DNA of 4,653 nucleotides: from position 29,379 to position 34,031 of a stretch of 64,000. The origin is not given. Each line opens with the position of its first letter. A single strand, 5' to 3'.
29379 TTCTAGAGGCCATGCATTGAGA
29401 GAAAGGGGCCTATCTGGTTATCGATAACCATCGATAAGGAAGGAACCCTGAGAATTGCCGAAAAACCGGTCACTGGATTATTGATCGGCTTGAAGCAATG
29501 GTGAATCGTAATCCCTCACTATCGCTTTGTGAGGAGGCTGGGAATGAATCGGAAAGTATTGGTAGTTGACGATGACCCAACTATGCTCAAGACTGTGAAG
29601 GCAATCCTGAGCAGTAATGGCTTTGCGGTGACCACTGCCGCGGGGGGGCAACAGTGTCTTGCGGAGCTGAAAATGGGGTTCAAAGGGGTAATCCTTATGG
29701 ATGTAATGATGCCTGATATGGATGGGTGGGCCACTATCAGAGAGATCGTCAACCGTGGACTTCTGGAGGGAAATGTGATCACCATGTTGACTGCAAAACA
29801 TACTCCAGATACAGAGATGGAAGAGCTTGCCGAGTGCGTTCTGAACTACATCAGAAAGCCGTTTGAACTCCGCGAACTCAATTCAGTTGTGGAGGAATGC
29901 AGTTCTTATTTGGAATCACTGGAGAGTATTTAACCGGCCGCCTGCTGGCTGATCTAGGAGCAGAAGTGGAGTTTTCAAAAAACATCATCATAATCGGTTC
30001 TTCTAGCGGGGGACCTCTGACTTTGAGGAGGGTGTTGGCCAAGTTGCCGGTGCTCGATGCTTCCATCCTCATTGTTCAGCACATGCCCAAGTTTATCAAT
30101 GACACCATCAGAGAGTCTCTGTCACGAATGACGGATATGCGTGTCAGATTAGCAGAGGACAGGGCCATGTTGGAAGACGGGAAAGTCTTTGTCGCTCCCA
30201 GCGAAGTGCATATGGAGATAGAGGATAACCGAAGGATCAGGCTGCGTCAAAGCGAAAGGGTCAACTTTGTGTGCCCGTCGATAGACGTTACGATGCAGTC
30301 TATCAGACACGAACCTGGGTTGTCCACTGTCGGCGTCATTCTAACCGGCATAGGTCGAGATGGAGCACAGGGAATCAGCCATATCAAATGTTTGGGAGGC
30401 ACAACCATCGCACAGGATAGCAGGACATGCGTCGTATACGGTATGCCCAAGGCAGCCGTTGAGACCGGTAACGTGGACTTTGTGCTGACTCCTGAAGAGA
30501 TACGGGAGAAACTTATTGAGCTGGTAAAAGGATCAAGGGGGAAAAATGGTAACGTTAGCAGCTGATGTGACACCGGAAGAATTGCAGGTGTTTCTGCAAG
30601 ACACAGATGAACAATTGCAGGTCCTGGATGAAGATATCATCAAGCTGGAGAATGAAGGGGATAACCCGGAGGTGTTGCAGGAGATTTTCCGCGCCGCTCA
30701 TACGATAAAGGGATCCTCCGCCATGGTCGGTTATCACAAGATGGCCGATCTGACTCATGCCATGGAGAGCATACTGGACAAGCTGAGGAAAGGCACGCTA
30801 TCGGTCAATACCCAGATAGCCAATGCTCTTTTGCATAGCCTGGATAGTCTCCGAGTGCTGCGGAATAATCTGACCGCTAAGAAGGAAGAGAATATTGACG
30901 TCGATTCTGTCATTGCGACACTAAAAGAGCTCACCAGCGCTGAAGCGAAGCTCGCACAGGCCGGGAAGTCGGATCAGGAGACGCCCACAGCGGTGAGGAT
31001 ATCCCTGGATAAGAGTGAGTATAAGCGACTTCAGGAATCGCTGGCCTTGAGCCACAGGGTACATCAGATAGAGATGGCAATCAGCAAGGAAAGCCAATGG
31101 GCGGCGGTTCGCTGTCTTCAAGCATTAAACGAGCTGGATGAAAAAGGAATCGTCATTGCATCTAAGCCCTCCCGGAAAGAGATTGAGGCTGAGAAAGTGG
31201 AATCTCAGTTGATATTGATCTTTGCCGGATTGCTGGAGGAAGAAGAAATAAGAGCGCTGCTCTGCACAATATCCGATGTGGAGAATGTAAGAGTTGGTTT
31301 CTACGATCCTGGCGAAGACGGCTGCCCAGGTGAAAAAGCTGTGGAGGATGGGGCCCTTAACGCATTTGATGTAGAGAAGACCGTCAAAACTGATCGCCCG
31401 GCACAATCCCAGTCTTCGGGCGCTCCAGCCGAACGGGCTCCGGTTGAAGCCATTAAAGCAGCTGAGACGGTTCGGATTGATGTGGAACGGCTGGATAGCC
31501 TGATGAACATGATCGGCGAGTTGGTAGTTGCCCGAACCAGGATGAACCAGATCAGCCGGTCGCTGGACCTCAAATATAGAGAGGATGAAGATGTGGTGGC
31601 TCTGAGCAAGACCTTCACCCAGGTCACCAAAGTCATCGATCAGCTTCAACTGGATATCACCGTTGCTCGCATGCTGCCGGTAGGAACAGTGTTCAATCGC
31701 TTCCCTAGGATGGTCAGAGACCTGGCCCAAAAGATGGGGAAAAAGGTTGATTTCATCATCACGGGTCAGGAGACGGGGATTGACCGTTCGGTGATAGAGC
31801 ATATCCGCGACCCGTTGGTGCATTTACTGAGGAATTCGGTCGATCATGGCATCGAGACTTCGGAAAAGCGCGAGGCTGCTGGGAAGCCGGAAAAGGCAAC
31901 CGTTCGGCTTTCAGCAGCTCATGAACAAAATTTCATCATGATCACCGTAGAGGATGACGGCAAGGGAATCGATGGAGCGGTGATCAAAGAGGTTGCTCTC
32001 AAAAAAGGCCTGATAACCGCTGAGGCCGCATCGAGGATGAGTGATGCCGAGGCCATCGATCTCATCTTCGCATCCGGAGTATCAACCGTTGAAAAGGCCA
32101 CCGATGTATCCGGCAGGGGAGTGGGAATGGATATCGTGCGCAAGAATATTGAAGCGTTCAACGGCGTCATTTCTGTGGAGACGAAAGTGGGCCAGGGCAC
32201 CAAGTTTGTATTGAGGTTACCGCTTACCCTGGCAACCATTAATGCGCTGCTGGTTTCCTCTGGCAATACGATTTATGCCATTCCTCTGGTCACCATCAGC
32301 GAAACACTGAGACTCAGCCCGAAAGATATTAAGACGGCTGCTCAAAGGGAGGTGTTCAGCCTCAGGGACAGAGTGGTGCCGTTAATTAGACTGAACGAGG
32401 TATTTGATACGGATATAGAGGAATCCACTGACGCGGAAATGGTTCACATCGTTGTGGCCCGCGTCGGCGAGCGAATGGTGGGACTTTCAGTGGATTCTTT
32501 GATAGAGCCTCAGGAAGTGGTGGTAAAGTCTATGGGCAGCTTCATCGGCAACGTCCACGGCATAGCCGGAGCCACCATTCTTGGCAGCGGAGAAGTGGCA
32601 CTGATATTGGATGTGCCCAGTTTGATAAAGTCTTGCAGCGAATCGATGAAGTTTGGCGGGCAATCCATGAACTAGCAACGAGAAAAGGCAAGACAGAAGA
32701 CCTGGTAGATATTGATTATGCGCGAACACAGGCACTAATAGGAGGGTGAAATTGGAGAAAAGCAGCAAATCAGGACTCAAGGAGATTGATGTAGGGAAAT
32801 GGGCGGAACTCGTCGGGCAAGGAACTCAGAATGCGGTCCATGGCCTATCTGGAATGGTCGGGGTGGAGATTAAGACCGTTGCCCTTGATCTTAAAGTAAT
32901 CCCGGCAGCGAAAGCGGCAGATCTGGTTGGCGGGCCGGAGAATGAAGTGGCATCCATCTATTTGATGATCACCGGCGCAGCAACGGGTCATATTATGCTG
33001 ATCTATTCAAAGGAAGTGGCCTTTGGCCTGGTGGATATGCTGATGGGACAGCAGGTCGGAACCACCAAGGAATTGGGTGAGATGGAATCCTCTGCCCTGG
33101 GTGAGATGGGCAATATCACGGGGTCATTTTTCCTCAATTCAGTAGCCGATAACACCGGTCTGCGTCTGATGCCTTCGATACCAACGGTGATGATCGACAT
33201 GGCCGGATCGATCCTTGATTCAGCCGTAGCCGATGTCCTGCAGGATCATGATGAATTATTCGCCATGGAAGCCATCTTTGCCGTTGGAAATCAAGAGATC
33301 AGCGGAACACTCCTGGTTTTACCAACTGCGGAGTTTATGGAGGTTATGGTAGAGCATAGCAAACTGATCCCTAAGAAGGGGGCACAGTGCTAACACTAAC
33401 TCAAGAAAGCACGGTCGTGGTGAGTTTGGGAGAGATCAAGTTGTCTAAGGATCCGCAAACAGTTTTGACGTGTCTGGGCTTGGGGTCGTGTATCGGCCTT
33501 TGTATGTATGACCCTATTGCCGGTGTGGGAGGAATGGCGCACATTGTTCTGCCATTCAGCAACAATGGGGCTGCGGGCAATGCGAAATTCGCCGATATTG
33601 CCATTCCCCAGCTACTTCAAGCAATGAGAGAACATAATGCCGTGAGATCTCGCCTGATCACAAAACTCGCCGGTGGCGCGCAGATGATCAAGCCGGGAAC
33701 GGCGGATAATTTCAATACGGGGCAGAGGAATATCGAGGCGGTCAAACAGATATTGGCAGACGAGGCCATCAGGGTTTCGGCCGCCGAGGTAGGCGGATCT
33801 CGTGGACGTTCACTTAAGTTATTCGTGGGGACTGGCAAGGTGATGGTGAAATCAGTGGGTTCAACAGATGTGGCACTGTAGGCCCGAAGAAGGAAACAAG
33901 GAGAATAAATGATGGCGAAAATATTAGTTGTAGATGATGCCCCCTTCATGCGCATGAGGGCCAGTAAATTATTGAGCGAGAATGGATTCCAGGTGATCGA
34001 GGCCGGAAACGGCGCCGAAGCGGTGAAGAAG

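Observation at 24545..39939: Bacillus-type chemosensory gene cluster (MCP x2, CheW, CheA, CheC, CheD, CheY, CheB, CheR) extended by unusual accessory genes and lacking flagellar neighbours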

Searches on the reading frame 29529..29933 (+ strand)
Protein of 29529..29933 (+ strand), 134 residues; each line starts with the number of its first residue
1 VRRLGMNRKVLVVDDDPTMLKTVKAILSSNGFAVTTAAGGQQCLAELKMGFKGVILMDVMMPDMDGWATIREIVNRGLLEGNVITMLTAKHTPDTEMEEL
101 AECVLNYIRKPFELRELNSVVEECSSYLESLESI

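Call 3: search_protein_families(library=pfam, proteins=[window:29529-29933:+])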
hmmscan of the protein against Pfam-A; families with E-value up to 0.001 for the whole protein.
window:29529-29933:+ (134 aa): 1 family
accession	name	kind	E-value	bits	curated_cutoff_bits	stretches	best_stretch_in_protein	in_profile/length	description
PF00072.30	Response_reg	-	2.8e-22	79.4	30.2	1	10-121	1-110/111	Response regulator receiver domain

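Call 18: search_protein_families(library=ncbifam, proteins=[window:29529-29933:+], max_evalue=0.01)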
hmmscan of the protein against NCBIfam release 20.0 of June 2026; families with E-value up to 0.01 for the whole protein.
window:29529-29933:+ (134 aa): 91 families (the best 25 are shown)
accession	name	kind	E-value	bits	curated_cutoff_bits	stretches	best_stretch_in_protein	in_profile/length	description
NF008469.0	PRK11361.1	equivalog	6.1e-18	64.8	714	1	7-123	4-118/461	acetoacetate metabolism transcriptional regulator AtoC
NF053854.1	RespRegPhoBBctds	equivalog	5.5e-17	61.9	270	1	10-121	1-111/225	two-component system response regulator PhoB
NF040689.1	MtrAB_MtrA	equivalog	9.5e-16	57.8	300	1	10-119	1-107/219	MtrAB system response regulator MtrA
NF041733.1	resp_reg_CseB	equivalog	9.8e-16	57.8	350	1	9-118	2-108/228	two-component system response regulator CseB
TIGR02154.1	PhoB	equivalog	9.8e-16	57.7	296.2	1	6-121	1-116/226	phosphate regulon transcriptional regulator PhoB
NF045944.1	ResRegRpaBCyano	equivalog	1.4e-15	57.3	330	1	11-122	1-109/229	response regulator transcription factor RpaB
NF007135.0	PRK09581.1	equivalog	9.2e-15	54.4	474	1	6-117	1-112/457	PleD family two-component system response regulator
NF007689.0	PRK10365.1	equivalog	2.5e-14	52.9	760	1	9-127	7-123/441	sigma-54-dependent response regulator transcription factor ZraR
NF008318.0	PRK11107.1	equivalog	3e-14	52.1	890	1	8-125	668-785/920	two-component sensor histidine kinase BarA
TIGR01818.1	ntrC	equivalog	3.3e-14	52.5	558.6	1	10-124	1-113/463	nitrogen regulation protein NR(I)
NF006900.1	PRK09390.1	equivalog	4.5e-14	52.4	255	1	7-124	4-119/203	response regulator FixJ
NF011874.0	PRK15347.1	equivalog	8.6e-14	50.5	852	1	9-125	692-810/921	two component system sensor kinase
NF008199.0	PRK10955.1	equivalog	9.6e-14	51.9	341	1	8-119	2-109/232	envelope stress response regulator transcription factor CpxR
NF040534.1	resp_reg_YycF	equivalog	1e-13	51.1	340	1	8-121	1-111/231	response regulator YycF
TIGR01387.1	cztR_silR_copR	subfamily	1.3e-13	51.1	279.2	1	10-124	1-113/218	heavy metal response regulator transcription factor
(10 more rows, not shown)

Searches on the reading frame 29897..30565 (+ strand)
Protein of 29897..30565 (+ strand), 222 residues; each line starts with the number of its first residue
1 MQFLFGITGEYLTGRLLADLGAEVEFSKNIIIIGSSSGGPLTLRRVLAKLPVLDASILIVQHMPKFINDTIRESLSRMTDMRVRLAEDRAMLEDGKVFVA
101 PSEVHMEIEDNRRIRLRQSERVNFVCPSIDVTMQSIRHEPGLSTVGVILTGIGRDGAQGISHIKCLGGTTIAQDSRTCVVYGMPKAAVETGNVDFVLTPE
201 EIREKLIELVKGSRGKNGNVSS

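Call 3: search_protein_families(library=pfam, proteins=[window:29897-30565:+])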
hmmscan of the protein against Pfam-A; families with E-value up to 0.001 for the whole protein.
window:29897-30565:+ (222 aa): 1 family
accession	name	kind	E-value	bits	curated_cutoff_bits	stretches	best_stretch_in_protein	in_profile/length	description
PF01339.22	CheB_methylest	-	3.1e-55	187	24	1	31-206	1-174/174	CheB methylesterase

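Call 18: search_protein_families(library=ncbifam, proteins=[window:29897-30565:+], max_evalue=0.01)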
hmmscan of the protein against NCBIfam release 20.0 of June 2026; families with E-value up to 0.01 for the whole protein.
window:29897-30565:+ (222 aa): 2 families
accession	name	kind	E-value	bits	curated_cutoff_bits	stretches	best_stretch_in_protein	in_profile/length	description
NF001965.0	PRK00742.1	subfamily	4.8e-56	190.5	293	1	27-211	166-354/357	chemotaxis-specific protein-glutamate methyltransferase CheB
NF009206.0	PRK12555.1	subfamily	1.5e-55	188.5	342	1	23-211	148-337/340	chemotaxis-specific protein-glutamate methyltransferase CheB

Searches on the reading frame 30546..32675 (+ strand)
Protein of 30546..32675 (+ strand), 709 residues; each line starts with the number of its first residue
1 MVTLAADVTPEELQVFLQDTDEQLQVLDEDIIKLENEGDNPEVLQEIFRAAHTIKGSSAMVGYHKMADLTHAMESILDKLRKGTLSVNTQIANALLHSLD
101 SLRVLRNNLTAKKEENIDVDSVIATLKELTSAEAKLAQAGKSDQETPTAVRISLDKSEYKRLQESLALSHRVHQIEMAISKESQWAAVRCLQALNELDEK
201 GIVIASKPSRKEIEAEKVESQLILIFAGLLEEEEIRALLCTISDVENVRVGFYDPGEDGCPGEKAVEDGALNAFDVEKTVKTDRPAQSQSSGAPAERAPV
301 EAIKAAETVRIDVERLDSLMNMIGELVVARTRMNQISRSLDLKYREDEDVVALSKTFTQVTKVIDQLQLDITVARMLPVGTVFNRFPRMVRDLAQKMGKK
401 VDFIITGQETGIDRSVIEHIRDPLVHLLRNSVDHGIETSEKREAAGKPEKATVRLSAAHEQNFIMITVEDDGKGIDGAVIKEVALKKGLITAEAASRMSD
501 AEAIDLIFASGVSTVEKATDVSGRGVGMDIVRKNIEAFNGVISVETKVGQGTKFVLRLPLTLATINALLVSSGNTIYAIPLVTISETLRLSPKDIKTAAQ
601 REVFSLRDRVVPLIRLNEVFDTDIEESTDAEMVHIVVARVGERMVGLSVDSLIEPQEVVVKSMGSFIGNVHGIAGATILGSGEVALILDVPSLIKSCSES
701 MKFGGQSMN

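Call 3: search_protein_families(library=pfam, proteins=[window:30546-32675:+])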
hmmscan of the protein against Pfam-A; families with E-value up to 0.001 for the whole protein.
window:30546-32675:+ (709 aa): 6 families
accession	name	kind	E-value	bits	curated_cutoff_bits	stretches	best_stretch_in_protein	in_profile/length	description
PF01584.24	CheW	-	6.4e-26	91.1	23.5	1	567-696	2-136/138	CheW-like domain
PF02518.31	HATPase_c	-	5e-18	66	26.4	1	422-561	4-110/111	Histidine kinase-, DNA gyrase B-, and HSP90-like ATPase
PF01627.28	Hpt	-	1.7e-17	63.8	24.6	1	13-103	3-82/84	Hpt domain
PF02895.20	H-kinase_dim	-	3.7e-16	59.8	23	1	307-371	2-65/68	Signal transducing histidine kinase, homodimeric domain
PF07194.16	P2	-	7.4e-13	48.8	23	1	173-250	2-79/81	P2 response regulator binding domain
PF14501.12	HATPase_c_5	-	0.0005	20.4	22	0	424-547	6-91/102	GHKL domain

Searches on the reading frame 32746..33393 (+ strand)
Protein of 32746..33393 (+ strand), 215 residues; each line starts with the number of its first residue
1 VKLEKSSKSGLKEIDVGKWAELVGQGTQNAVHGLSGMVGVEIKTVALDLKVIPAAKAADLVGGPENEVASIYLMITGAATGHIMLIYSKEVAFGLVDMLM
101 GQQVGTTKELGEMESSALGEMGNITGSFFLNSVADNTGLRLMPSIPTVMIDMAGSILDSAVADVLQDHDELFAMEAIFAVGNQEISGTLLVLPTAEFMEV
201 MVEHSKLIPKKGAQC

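Call 3: search_protein_families(library=pfam, proteins=[window:32746-33393:+])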
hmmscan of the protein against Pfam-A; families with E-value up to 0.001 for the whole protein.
window:32746-33393:+ (215 aa): 2 families
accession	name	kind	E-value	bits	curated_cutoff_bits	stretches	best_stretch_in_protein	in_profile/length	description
PF13690.11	CheX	-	3e-05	24.4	27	1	75-156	7-80/94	Chemotaxis phosphatase CheX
PF04509.17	CheC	-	0.00015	22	22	1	113-150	1-38/38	CheC-like family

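Call 18: search_protein_families(library=ncbifam, proteins=[window:32746-33393:+], max_evalue=0.01)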
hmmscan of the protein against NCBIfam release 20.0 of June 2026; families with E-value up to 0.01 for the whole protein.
window:32746-33393:+ (215 aa): 2 families
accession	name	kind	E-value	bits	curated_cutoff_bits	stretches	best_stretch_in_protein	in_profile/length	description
NF041093.1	CheC_Thtogales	equivalog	1.7e-27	96.6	250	1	21-203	13-197/201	CheY-P phosphatase CheC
NF041094.1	CheX_Thtogales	equivalog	1.9e-05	24.5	280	1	74-149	47-119/152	CheY-P phosphatase CheX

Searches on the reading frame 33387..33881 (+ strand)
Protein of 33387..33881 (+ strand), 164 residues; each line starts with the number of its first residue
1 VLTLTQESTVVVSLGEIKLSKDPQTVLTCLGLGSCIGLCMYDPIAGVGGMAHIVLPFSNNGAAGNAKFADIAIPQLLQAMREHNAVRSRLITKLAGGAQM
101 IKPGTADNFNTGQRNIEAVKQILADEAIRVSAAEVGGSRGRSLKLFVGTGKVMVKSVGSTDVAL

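Call 3: search_protein_families(library=pfam, proteins=[window:33387-33881:+])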
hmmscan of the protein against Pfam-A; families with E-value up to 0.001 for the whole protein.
window:33387-33881:+ (164 aa): 1 family
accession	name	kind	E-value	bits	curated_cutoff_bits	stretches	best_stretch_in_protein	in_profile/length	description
PF03975.18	CheD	-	4.9e-28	97.9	25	1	55-156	2-108/108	CheD chemotactic sensory transduction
